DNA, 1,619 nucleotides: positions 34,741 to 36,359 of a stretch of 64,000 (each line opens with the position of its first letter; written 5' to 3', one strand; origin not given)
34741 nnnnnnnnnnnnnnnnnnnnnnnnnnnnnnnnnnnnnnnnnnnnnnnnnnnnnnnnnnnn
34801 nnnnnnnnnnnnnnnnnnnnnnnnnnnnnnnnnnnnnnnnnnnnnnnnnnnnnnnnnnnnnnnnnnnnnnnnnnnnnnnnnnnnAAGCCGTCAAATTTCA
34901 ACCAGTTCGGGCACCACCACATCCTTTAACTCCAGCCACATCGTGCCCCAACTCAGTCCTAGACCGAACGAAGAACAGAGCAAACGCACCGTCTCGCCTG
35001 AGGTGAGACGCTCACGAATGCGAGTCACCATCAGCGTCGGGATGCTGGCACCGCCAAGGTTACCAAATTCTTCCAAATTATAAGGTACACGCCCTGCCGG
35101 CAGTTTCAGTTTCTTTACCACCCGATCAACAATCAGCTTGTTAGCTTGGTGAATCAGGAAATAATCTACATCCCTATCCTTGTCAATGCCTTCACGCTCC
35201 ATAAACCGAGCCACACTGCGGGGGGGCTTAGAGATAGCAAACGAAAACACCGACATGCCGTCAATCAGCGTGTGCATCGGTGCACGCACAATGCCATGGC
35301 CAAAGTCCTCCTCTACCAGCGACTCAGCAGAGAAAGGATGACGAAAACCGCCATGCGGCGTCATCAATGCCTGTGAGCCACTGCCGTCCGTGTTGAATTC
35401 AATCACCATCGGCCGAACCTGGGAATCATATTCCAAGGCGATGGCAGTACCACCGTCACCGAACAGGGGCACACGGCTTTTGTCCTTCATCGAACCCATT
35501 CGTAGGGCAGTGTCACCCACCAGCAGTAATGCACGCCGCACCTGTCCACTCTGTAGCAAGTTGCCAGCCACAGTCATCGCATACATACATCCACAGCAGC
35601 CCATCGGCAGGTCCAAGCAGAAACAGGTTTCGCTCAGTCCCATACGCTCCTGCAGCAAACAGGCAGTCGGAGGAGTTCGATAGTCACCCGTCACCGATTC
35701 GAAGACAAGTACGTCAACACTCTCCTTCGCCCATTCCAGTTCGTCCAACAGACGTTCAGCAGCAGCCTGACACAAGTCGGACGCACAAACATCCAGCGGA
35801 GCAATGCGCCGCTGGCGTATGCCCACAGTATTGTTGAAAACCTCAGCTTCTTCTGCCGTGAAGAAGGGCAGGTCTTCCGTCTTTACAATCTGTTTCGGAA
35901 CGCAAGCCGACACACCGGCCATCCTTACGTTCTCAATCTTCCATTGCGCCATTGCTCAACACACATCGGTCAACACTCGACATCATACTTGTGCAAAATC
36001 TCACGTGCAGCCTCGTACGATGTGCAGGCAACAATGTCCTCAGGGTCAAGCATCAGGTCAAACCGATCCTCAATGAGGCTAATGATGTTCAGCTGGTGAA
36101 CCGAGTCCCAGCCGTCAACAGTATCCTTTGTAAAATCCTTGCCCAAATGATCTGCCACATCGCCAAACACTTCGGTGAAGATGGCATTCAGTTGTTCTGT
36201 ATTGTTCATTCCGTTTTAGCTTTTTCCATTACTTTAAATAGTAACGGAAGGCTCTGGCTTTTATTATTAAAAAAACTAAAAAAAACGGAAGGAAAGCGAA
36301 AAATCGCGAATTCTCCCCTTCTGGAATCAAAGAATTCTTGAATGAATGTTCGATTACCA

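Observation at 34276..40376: Private ACP-dependent acyl-assembly line inside the polysaccharide locus (NeuD/PglD-type acyltransferase, ACP, SDR, SDR, adenylating ligase, ACP, KAS III, initiating transferase)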

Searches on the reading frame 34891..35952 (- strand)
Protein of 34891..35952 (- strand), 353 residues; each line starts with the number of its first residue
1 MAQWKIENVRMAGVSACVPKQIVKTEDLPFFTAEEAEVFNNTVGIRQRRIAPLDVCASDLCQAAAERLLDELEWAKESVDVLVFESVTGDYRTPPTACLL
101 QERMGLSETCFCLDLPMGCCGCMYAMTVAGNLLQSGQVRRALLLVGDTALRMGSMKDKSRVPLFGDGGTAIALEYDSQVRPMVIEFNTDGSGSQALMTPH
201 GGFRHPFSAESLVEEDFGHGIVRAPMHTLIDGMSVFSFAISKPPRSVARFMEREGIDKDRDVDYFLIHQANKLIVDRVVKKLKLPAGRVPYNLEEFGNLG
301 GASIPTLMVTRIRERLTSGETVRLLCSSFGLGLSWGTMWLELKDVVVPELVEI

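Call 3: search_protein_families(library=pfam, proteins=[window:34891-35952:-], max_evalue=0.01)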
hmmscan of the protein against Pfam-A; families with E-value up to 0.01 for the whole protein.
window:34891-35952:- (353 aa): 2 families
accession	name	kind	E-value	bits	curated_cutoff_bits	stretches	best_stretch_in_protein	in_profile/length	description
PF08541.16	ACP_syn_III_C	-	1.7e-20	73.4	26.6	1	259-341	8-89/90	3-Oxoacyl-[acyl-carrier-protein (ACP)] synthase III C terminal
PF08545.16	ACP_syn_III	-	2.5e-13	50.2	24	1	113-188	1-78/80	3-Oxoacyl-[acyl-carrier-protein (ACP)] synthase III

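Call 4: search_protein_families(library=ncbifam, proteins=[window:34891-35952:-], max_evalue=0.01)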
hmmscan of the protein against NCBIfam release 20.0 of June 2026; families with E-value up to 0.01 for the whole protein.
window:34891-35952:- (353 aa): 15 families
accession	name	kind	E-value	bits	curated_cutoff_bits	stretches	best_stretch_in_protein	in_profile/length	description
NF006829.0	PRK09352.1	subfamily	6.9e-63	212.5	249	1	7-342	3-321/322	beta-ketoacyl-ACP synthase 3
TIGR00747.1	fabH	subfamily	3.1e-54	184.2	292.1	1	9-339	3-319/322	beta-ketoacyl-ACP synthase III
NF009519.0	PRK12880.1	equivalog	6.8e-49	167.1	436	1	5-347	4-343/353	beta-ketoacyl-ACP synthase III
NF004623.0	PRK05963.1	equivalog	5.2e-39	134.4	437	1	7-339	4-325/328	beta-ketoacyl-ACP synthase III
NF006720.0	PRK09258.1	equivalog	1.1e-28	100.5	285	2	37-150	41-154/338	3-oxoacyl-ACP synthase III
NF005308.0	PRK06840.1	equivalog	7.5e-26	91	315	1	7-343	3-336/339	3-oxoacyl-ACP synthase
NF005541.0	PRK07204.1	equivalog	5.3e-25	88.5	402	1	8-341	4-328/329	beta-ketoacyl-ACP synthase III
NF005703.0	PRK07515.1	equivalog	7.5e-17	61.3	304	1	58-340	97-370/373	beta-ketoacyl-ACP synthase III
NF003274.0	PRK04262.1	equivalog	1.1e-15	57.5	244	2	11-149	5-143/347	hydroxymethylglutaryl-CoA synthase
NF042429.2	DHPHCoAsyn_DpgA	equivalog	2e-08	33.6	425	1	57-178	70-195/350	3,5-dihydroxyphenylacetyl-CoA synthase DpgA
TIGR00748.1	HMG_CoA_syn_Arc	equivalog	1.6e-07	30.9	353.35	1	11-150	4-143/345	hydroxymethylglutaryl-CoA synthase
NF053539.1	resorcinol_DarB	exception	7.5e-07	28.6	550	1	243-324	273-359/377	dialkylresorcinol biosynthesis protein DarB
NF005293.2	PRK06816.1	subfamily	3.9e-06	26.2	450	1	246-321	277-357/378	StlD/DarB family beta-ketosynthase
TIGR01835.1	HMG-CoA-S_prok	equivalog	9.5e-06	24.6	360.35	1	14-149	6-139/382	hydroxymethylglutaryl-CoA synthase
TIGR01930.1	AcCoA-C-Actrans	subfamily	0.0061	15.5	240.55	0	54-139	18-103/385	acetyl-CoA C-acyltransferase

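Call 15: find_encoding_contigs(protein=window:34891-35952:-, flank=10000, max_places=6)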
Protein window:34891-35952:- (353 aa): no gene with exactly this product is on record in the collection.

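Call 27: search_solved_structures(query=window:34891-35952:-, max_evalue=1e-10, show_alignments=2)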
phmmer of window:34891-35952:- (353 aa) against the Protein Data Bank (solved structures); distinct sequences matched with E-value up to 1e-10: 54.
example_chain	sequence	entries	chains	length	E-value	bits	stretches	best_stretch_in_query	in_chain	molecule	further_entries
4efi_A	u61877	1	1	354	5.1e-65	222.9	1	5-344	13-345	3-oxoacyl-(Acyl-carrier protein) synthase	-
3gwa_A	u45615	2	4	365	4.5e-51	177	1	11-336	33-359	3-oxoacyl-(Acyl-carrier-protein) synthase III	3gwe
5bqs_A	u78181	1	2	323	2.1e-46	161.7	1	11-340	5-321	3-oxoacyl-[acyl-carrier-protein] synthase 3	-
8vd9_A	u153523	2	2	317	8.4e-42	146.5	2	6-196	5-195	Beta-ketoacyl-[acyl-carrier-protein] synthase III 1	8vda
3il5_A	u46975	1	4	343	6.3e-40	140.3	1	10-342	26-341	3-oxoacyl-[acyl-carrier-protein] synthase 3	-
3il6_A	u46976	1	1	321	1.2e-39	139.5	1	10-341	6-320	3-oxoacyl-[acyl-carrier-protein] synthase 3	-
3il4_A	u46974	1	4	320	6.1e-39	137.1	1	10-341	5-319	3-oxoacyl-[acyl-carrier-protein] synthase 3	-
4dfe_A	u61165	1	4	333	1.3e-36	129.4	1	10-337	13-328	3-oxoacyl-[acyl-carrier-protein] synthase 3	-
4ryb_A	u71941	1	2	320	1e-34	123.2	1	9-341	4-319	3-oxoacyl-[acyl-carrier-protein] synthase 3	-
1ub7_A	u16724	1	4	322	1.5e-33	119.3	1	13-338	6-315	3-oxoacyl-[acyl-carrier protein] synthase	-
1zow_A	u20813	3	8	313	2.7e-32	115.2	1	8-196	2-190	3-oxoacyl-[acyl-carrier-protein] synthase III | 3-oxoacyl-[acyl-carrier-protein] synthase 3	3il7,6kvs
4ylt_A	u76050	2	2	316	2.8e-32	115.2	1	10-338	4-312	3-oxoacyl-[acyl-carrier-protein] synthase 3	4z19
2ebd_A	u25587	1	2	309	1.5e-31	112.8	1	10-176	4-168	3-oxoacyl-[acyl-carrier-protein] synthase 3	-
2x3e_A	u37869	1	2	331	4.2e-31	111.3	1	12-345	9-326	3-OXOACYL-[ACYL-CARRIER-PROTEIN] SYNTHASE 3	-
8vdb_A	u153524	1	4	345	1.6e-30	109.5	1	11-336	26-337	Beta-ketoacyl-[acyl-carrier-protein] synthase III 2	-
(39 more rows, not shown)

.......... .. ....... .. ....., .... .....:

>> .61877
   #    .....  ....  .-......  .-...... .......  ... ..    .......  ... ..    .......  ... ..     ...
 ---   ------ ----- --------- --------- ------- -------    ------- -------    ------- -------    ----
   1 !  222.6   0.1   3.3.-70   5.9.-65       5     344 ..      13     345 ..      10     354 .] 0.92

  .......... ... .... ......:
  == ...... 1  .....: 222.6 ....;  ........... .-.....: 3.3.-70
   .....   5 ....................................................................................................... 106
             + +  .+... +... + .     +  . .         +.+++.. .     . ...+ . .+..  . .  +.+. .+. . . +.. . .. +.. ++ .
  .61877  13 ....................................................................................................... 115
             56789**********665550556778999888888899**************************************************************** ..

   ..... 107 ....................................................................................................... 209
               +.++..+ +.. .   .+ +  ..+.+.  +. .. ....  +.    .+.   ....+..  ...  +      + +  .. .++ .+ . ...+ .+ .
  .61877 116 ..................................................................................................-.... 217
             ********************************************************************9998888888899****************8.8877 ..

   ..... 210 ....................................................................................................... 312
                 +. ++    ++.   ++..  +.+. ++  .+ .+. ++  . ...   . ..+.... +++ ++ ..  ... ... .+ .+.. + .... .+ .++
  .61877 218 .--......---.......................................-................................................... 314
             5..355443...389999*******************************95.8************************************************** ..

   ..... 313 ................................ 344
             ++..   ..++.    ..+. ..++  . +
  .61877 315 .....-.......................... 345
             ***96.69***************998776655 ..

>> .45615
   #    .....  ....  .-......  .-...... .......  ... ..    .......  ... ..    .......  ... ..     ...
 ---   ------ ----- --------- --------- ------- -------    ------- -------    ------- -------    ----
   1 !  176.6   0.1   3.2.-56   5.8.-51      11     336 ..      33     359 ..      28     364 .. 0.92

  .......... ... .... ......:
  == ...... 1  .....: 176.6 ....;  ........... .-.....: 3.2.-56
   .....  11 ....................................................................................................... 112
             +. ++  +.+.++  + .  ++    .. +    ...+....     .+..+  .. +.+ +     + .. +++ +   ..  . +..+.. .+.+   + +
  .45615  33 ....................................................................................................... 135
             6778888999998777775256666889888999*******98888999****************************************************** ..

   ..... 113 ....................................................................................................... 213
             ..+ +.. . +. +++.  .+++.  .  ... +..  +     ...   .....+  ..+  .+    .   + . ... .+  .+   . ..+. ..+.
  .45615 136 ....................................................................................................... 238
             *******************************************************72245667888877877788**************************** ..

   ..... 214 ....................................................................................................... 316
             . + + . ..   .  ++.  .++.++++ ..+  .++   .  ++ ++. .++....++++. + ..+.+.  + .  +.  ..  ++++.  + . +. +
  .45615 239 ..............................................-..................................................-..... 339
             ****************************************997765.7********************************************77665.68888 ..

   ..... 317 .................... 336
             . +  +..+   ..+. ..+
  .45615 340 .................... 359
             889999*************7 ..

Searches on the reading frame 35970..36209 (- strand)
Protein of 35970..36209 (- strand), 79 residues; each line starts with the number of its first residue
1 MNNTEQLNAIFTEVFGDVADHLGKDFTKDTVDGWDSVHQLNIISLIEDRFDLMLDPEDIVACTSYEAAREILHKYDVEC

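Call 3: search_protein_families(library=pfam, proteins=[window:35970-36209:-], max_evalue=0.01)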
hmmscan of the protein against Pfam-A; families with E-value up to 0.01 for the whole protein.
window:35970-36209:- (79 aa): 1 family
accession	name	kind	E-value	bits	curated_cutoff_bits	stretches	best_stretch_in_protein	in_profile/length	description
PF00550.31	PP-binding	-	0.0053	17.4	20.8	1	33-66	28-61/67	Phosphopantetheine attachment site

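Call 4: search_protein_families(library=ncbifam, proteins=[window:35970-36209:-], max_evalue=0.01)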
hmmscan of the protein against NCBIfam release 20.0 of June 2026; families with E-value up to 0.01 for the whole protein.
window:35970-36209:- (79 aa): 1 family
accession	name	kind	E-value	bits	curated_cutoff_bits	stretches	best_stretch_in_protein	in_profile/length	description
NF002150.0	PRK00982.1-4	subfamily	0.0031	17.7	66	0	8-58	4-61/80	acyl carrier protein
